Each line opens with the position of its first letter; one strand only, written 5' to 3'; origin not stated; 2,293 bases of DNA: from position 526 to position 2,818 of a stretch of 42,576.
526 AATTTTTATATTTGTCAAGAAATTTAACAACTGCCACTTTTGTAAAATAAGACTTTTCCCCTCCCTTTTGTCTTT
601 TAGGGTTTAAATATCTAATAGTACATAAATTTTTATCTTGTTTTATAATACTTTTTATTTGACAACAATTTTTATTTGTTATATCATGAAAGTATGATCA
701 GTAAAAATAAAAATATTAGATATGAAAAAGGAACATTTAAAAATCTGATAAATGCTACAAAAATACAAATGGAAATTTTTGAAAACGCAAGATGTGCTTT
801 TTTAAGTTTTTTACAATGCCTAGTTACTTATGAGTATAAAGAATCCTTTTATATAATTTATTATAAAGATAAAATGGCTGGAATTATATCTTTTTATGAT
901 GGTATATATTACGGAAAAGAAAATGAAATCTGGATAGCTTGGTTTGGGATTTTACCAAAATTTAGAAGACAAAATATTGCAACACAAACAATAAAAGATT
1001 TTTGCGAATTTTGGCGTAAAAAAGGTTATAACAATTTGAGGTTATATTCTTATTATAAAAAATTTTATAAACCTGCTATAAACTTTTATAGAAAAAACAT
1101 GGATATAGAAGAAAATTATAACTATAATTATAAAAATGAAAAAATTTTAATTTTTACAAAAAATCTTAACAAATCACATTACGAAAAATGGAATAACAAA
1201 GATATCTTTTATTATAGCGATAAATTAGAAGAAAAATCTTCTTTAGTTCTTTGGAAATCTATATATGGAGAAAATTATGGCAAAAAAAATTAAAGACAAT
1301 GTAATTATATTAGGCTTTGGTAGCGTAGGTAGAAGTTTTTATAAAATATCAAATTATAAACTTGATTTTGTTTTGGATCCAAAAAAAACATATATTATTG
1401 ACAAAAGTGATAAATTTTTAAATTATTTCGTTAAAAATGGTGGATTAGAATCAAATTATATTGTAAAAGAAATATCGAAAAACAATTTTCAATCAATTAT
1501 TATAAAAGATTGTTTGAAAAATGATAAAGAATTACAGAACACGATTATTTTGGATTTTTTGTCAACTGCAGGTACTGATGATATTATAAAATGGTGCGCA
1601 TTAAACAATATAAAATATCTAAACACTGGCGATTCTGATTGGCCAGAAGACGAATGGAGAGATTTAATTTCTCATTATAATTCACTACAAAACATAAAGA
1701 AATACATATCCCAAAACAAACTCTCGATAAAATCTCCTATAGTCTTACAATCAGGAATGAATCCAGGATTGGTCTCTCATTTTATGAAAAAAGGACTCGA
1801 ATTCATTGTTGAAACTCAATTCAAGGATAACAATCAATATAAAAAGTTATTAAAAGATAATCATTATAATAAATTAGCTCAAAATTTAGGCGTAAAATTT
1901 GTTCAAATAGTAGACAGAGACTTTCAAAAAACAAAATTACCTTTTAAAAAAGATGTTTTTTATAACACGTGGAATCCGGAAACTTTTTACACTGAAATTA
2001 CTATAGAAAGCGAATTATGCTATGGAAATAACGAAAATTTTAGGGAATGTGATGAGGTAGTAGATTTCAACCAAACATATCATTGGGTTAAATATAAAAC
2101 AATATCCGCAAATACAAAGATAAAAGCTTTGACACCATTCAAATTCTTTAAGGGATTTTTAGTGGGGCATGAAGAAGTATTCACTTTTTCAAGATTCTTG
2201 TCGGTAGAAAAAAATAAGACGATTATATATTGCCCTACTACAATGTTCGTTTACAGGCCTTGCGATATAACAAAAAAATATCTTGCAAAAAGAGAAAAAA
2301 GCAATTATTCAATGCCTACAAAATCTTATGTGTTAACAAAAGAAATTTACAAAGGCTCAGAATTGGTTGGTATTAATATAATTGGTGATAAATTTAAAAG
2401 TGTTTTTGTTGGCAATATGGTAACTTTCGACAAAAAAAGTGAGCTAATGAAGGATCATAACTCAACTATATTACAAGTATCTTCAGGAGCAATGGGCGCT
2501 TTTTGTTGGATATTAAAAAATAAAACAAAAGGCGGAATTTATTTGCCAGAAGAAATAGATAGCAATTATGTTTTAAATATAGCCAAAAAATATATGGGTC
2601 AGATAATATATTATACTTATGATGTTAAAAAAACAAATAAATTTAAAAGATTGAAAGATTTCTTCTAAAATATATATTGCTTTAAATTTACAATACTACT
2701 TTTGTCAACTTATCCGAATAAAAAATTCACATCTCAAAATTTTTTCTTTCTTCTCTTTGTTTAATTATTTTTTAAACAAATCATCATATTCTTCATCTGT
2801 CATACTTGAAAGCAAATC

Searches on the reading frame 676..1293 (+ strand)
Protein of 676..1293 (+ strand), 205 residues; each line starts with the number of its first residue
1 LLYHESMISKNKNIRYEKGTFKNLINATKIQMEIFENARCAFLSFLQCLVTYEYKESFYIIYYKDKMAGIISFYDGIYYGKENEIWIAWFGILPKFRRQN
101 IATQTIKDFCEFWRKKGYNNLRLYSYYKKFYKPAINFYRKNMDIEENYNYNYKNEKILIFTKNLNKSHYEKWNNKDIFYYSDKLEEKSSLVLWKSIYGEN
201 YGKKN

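Call 41: search_protein_families(library=pfam, proteins=[window:676-1293:+], max_evalue=0.001)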
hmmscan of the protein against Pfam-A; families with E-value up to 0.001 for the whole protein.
window:676-1293:+ (205 aa): 2 families
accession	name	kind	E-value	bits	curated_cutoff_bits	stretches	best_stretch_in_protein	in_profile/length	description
PF00583.31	Acetyltransf_1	-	1.1e-08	35.7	20.7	1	51-140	22-113/116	Acetyltransferase (GNAT) family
PF13508.13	Acetyltransf_7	-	2.6e-07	31.4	27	1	56-141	3-80/84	Acetyltransferase (GNAT) domain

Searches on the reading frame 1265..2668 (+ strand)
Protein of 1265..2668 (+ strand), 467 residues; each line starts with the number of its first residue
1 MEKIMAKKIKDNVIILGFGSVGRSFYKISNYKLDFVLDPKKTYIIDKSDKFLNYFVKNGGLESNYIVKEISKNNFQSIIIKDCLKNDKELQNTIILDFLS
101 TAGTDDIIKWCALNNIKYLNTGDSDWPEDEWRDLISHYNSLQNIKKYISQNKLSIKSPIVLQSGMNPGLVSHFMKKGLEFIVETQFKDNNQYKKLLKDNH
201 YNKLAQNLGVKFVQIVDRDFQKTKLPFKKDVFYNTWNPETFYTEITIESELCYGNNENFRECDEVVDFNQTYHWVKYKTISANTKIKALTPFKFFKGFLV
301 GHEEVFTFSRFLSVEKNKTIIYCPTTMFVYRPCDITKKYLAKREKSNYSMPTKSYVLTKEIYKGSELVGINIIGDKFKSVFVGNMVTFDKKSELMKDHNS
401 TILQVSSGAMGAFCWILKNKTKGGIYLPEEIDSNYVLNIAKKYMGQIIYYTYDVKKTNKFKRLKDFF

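Call 7: search_protein_families(library=ncbifam, proteins=[window:1265-2668:+])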
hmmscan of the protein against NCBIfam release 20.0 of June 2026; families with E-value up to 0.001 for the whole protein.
window:1265-2668:+ (467 aa): 0 families

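Call 41: search_protein_families(library=pfam, proteins=[window:1265-2668:+], max_evalue=0.001)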
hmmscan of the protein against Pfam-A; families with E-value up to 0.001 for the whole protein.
window:1265-2668:+ (467 aa): 2 families
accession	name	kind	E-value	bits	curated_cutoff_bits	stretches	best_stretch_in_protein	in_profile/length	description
PF16653.10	Sacchrp_dh_C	-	3.2e-08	34.4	31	1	164-446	1-259/265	Saccharopine dehydrogenase C-terminal domain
PF03435.24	Sacchrp_dh_NADP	-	0.00033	21.4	25.1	1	13-122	1-99/129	Saccharopine dehydrogenase NADP binding domain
